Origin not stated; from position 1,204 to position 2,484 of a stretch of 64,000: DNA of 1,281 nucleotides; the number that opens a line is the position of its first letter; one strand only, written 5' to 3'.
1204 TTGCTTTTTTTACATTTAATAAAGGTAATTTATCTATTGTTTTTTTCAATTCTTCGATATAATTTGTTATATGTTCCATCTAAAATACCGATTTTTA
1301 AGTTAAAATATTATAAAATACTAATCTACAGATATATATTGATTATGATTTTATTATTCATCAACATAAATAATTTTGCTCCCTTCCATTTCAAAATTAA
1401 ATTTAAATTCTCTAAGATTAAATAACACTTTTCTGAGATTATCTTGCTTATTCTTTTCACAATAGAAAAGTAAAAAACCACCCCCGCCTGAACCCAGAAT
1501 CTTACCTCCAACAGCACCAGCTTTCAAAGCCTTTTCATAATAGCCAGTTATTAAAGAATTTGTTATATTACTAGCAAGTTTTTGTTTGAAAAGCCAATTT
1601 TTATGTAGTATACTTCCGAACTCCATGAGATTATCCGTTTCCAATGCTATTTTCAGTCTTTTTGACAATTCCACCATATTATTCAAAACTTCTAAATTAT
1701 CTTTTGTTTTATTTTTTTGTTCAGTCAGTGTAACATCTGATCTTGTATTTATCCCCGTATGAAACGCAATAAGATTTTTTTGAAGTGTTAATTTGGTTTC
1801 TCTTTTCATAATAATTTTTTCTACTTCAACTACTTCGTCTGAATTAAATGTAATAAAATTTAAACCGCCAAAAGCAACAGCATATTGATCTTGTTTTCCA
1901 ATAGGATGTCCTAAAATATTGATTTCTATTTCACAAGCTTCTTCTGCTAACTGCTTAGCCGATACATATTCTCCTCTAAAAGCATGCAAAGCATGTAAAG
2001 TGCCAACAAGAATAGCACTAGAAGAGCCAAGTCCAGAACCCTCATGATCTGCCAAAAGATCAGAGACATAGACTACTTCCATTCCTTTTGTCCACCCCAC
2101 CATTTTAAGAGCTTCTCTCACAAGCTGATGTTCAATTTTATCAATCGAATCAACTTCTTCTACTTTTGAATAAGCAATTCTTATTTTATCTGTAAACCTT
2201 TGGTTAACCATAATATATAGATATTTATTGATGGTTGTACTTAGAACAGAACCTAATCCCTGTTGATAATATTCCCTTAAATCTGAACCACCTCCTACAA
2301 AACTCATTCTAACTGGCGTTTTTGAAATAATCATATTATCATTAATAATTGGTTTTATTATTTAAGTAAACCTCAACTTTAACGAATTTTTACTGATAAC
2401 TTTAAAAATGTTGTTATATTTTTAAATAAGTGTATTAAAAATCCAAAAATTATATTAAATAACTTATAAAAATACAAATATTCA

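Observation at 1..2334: GDP-heptose-type module (hddA-gmhA-4,6-dehydratase) in an archaeon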

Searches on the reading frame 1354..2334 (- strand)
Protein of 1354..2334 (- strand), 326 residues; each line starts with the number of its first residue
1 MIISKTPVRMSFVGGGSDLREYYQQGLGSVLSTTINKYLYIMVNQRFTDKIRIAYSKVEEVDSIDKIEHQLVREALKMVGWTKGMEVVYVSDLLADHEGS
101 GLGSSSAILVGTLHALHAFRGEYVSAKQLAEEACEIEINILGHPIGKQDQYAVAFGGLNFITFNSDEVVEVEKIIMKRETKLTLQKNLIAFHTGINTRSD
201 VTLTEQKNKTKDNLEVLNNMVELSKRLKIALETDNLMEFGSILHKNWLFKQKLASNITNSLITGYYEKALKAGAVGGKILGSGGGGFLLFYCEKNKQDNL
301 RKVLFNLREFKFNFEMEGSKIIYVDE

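Call 5: search_protein_families(library=ncbifam, proteins=[window:1354-2334:-], max_evalue=0.001)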
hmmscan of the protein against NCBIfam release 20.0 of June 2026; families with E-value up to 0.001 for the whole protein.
window:1354-2334:- (326 aa): 11 families
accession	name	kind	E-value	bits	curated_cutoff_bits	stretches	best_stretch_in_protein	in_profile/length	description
NF049969.1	GlMnHpPKinHddA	equivalog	9.5e-40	137.1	600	1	2-320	3-334/338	D-glycero-D-manno-heptose 7-phosphate kinase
TIGR00549.1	mevalon_kin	equivalog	3.6e-17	62.7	163.05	1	42-289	31-274/276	mevalonate kinase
NF009948.0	PRK13412.1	equivalog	1.6e-16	59.2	721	1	76-292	720-935/974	bifunctional fucokinase/fucose-1-phosphate guanylyltransferase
NF003036.0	PRK03926.1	equivalog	3.2e-14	52.7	403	1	46-301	38-276/302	mevalonate kinase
NF003006.0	PRK03817.1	equivalog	8.3e-13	48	443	1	4-218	4-213/352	galactokinase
NF002288.1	PRK01212.1-4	equivalog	2.3e-10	40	194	1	98-317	87-292/303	homoserine kinase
TIGR00191.1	thrB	equivalog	2.8e-07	29.7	168.25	1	46-303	38-280/304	homoserine kinase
NF001816.0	PRK00555.1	equivalog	3.7e-07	29.4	509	1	98-159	102-163/363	galactokinase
NF003705.0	PRK05322.1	equivalog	2.1e-06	26.7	385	0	30-164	42-189/388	galactokinase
TIGR00131.1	gal_kin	equivalog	0.00016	20.7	226.65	0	82-158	108-181/388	galactokinase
NF040725.1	panto_kin_Meth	equivalog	0.00075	18.5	380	0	41-157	44-152/286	pantoate kinase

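Call 6: search_protein_families(library=pfam, proteins=[window:1354-2334:-], max_evalue=0.001)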
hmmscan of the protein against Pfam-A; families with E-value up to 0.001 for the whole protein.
window:1354-2334:- (326 aa): 2 families
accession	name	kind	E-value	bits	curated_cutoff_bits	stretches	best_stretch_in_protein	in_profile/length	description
PF00288.32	GHMP_kinases_N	-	1.2e-12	48.3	22.3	1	74-157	5-87/87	GHMP kinases N terminal domain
PF08544.19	GHMP_kinases_C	-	7.2e-07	30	21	1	230-302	4-77/85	GHMP kinases C terminal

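Call 10: find_encoding_contigs(protein=window:1354-2334:-, flank=10000, max_places=10)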
Protein window:1354-2334:- (326 aa): 3 contigs read that carry it; 1 place shown.
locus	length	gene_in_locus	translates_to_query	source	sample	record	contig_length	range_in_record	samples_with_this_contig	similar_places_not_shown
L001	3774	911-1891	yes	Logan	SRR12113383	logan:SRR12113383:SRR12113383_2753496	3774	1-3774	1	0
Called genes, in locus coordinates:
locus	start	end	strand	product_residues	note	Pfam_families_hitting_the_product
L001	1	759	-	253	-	?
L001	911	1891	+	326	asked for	PF00288:GHMP_kinases_N, PF08544:GHMP_kinases_C (weak)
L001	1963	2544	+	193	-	PF13580:SIS_2, PF01380:SIS (faint)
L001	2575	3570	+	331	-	PF01073:3Beta_HSD, PF01370:Epimerase, PF02719:Polysacc_synt_2 (weak), PF04321:RmlD_sub_bind, PF16363:GDP_Man_Dehyd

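Call 13: search_solved_structures(query=window:1354-2334:-, max_evalue=0.001, show_alignments=2)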
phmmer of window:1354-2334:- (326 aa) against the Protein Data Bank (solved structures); distinct sequences matched with E-value up to 0.001: 15.
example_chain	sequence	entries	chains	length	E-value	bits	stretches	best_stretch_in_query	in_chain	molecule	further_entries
3k85_A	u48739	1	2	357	6.2e-40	140.4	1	2-315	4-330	D-glycero-D-manno-heptose 1-phosphate kinase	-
4usm_A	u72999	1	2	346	1.6e-31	112.8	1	3-303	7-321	PUTATIVE SUGAR KINASE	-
4n3o_A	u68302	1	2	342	1.7e-30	109.4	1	3-319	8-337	Putative D-glycero-D-manno-heptose 7-phosphate kinase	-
4usk_A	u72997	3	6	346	2.7e-30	108.8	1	3-303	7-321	PUTATIVE SUGAR KINASE | SUGAR KINASE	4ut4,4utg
1s4e_A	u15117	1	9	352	3.4e-09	39.5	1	4-218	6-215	Galactokinase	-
2cz9_A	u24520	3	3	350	1.1e-08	37.8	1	2-218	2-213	Probable galactokinase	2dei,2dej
9iip_A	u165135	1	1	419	6.6e-08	35.2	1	70-304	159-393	L-fucokinase/L-fucose-1-P guanylyltransferase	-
6mde_A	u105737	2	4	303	1.4e-07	34.2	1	97-293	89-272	Mevalonate kinase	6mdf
4hac_A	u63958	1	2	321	1.7e-07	33.9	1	97-293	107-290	Mevalonate kinase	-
2oi2_A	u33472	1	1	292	1.7e-07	33.9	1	98-289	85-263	Mevalonate kinase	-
9iit_A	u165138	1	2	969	5.2e-07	32.3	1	72-304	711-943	L-fucokinase/L-fucose-1-P guanylyltransferase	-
5yys_A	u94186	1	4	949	5.3e-07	32.3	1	72-304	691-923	L-fucokinase, L-fucose-1-P guanylyltransferase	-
8teb_A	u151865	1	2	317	1e-05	28.1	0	91-300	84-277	Mevalonate kinase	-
1kkh_A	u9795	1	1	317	3.3e-05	26.4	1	100-305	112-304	Mevalonate Kinase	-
1vis_A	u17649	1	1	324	3.9e-05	26.1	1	100-306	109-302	Mevalonate kinase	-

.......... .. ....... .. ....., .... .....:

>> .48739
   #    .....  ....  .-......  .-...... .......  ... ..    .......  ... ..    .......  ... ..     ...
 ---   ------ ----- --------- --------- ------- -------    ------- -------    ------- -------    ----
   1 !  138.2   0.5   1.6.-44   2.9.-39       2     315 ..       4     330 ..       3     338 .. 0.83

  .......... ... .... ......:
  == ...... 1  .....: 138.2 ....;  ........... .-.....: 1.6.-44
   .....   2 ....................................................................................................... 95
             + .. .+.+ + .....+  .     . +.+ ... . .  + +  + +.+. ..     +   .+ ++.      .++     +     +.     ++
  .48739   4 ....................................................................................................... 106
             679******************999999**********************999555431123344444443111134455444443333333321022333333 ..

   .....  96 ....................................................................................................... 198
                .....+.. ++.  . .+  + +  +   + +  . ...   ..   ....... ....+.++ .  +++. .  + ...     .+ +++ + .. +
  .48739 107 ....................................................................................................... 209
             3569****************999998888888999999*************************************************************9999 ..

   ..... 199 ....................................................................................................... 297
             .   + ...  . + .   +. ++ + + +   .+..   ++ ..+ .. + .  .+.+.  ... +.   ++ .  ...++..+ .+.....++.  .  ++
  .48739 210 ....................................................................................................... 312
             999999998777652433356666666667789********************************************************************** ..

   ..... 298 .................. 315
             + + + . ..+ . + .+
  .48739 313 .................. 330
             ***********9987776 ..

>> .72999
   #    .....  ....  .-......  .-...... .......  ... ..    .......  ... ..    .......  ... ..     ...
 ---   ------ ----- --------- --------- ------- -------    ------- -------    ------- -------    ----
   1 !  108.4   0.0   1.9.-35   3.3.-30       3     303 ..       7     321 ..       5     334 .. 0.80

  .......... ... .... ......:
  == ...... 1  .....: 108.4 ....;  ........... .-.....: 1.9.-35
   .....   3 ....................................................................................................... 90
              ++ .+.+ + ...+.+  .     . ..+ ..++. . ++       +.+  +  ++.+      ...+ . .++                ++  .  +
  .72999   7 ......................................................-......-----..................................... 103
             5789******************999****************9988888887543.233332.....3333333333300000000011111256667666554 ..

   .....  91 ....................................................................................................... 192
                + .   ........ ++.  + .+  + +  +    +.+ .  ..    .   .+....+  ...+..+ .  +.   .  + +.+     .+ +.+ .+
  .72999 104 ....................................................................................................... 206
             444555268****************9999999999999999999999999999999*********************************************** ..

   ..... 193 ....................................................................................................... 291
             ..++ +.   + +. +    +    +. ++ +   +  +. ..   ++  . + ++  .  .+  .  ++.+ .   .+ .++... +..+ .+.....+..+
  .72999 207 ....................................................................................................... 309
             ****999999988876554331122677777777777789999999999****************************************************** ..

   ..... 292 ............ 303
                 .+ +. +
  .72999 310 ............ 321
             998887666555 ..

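Call 18: find_homologous_proteins(query=window:1354-2334:-, max_evalue=1e-20)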
Query window:1354-2334:- (326 aa): 7994 proteins with E <= 1e-20 among 8000 candidates; the best 120 are listed.
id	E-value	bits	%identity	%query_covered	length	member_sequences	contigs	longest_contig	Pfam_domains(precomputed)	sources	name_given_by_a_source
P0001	5.1e-191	651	90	100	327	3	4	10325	PF00288.33,PF08544.19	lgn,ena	-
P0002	7.6e-141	487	67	100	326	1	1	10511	PF00288.33,PF08544.19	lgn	-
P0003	9.8e-141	486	68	100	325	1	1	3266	PF00288.33,PF08544.19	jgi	jgi:D-glycero-alpha-D-manno-heptose-7-phosphate kinase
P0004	4.6e-140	484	66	100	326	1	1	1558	PF00288.33,PF08544.19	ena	-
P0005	1.5e-139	482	66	100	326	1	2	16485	PF00288.33,PF08544.19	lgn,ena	-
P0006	2.5e-139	482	69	100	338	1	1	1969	PF00288.33,PF08544.19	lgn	-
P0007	1.4e-138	479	67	100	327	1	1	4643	PF00288.33,PF08544.19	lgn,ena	-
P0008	1.8e-138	479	66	100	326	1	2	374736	PF00288.33,PF08544.19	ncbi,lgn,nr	ncbi:MAG: GHMP kinase [Candidatus Omnitrophica bacterium]|nr:GHMP kinase [Candidatus Omnitrophota ba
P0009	1.8e-138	479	67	100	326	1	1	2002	PF00288.33,PF08544.19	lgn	-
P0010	2.6e-138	478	67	100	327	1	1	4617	PF00288.33,PF08544.19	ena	-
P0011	4.5e-138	477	66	100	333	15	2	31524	PF00288.33,PF08544.19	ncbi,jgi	-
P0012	5.6e-138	477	66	99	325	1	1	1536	PF00288.33,PF08544.19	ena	-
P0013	6.1e-138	477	68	100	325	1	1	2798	PF00288.33,PF08544.19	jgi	-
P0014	8.8e-138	477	66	100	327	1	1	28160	PF00288.33,PF08544.19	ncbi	-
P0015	1.0e-137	476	66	99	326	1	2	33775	PF00288.33,PF08544.19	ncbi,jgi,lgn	jgi:D-glycero-alpha-D-manno-heptose-7-phosphate kinase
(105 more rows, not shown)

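Call 20: find_related_loci(query=A1, collection=genome_contigs, flank=10000)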
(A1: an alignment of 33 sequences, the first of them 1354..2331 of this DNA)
Query A1 (325 aa) in genome_contigs; peptide patterns used: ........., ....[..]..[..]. (x = any residue, [..] = any of these).
111 stretches matched a pattern; 37 encode a relative of the query (tblastn E <= 1e-3); 37 distinct loci.
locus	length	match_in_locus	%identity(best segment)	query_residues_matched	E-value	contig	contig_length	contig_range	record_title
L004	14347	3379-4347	66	1-323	1e-133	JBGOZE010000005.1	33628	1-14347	MAG: Candidatus Nanoarchaeia archaeon isolate OBJ_0618_130150_25 k141_2795616_length_33628_cov_10.0000, whole genome sho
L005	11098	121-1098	66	1-325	2e-131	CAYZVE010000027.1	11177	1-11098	MAG TPA_asm: uncultured archaeon isolate binchicken_co387_541 genome assembly, contig: NODE_7651_length_11177_cov_12.294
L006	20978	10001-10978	66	1-325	1e-126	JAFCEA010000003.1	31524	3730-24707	Candidatus Woesearchaeota archaeon isolate Meg22_1012_Bin_199 Meg22_1012_Bin_199_scaffold_4979, whole genome shotgun seq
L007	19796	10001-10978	63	1-325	2e-126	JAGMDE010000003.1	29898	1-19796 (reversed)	MAG: Thermoplasmatales archaeon isolate RS_17_39 ZL495.bin.39.fa_3, whole genome shotgun sequence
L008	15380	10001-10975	62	1-325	3e-125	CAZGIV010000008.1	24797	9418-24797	MAG TPA_asm: uncultured Thermoplasmatales archaeon isolate binchicken_co94_67 genome assembly, contig: NODE_2713_length_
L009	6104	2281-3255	61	1-325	8e-125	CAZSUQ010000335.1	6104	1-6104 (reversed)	MAG TPA_asm: uncultured Thermodesulfobacteriota bacterium isolate binchicken_co97_83 genome assembly, contig: NODE_45851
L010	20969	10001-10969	63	1-323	6e-124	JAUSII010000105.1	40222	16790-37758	MAG: Deltaproteobacteria bacterium isolate E14_metabat.bin.232 E14_k141_182690, whole genome shotgun sequence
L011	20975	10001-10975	63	1-325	8e-124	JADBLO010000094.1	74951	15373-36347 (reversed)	MAG: Thermoplasmata archaeon isolate Bin3_14.8m NODE_13_length_74951_cov_17.209584, whole genome shotgun sequence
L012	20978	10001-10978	63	1-325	6e-122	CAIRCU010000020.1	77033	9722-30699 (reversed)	MAG: Euryarchaeota archaeon isolate AlinenSediments_bin-5223 genome assembly, contig: bin-5223:20/57, whole genome shotg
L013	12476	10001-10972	61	1-324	4e-120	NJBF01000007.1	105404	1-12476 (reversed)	MAG: Candidatus Heimdallarchaeota archaeon B3_Heim 86, whole genome shotgun sequence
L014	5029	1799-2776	65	1-325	9e-120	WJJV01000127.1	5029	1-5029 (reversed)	MAG: Candidatus Woesearchaeota archaeon isolate Bin_534 k141_4762618, whole genome shotgun sequence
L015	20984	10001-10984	60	1-325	5e-118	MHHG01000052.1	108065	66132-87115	MAG: Omnitrophica WOR_2 bacterium RIFOXYA2_FULL_38_17 rifoxya2_full_scaffold_48, whole genome shotgun sequence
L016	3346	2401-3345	65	1-313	3e-118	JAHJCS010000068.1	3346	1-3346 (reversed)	MAG: Nanoarchaeota archaeon isolate Modern_marine.mb.317 Modern_marine.mb.317_k141_641811, whole genome shotgun sequence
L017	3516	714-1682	58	1-322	2e-115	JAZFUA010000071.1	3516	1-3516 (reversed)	MAG: Dehalococcoidales bacterium isolate BS2bin.47 BS2bin.47_71, whole genome shotgun sequence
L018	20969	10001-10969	59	1-322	1e-111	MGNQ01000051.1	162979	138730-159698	MAG: Chloroflexi bacterium RBG_16_56_11 RBG_16_scaffold_724, whole genome shotgun sequence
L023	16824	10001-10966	55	1-322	4e-104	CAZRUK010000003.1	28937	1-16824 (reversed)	MAG TPA_asm: uncultured Candidatus Saccharibacteria bacterium isolate SRP319275_co4_269 genome assembly, contig: NODE_86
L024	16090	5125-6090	54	1-322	6e-104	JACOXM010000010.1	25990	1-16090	MAG: Candidatus Giovannonibacteria bacterium isolate NC_groundwater_153_Ag_S-0.1um_42_19 S4_GD2017_2_S1_scaffold_3098, w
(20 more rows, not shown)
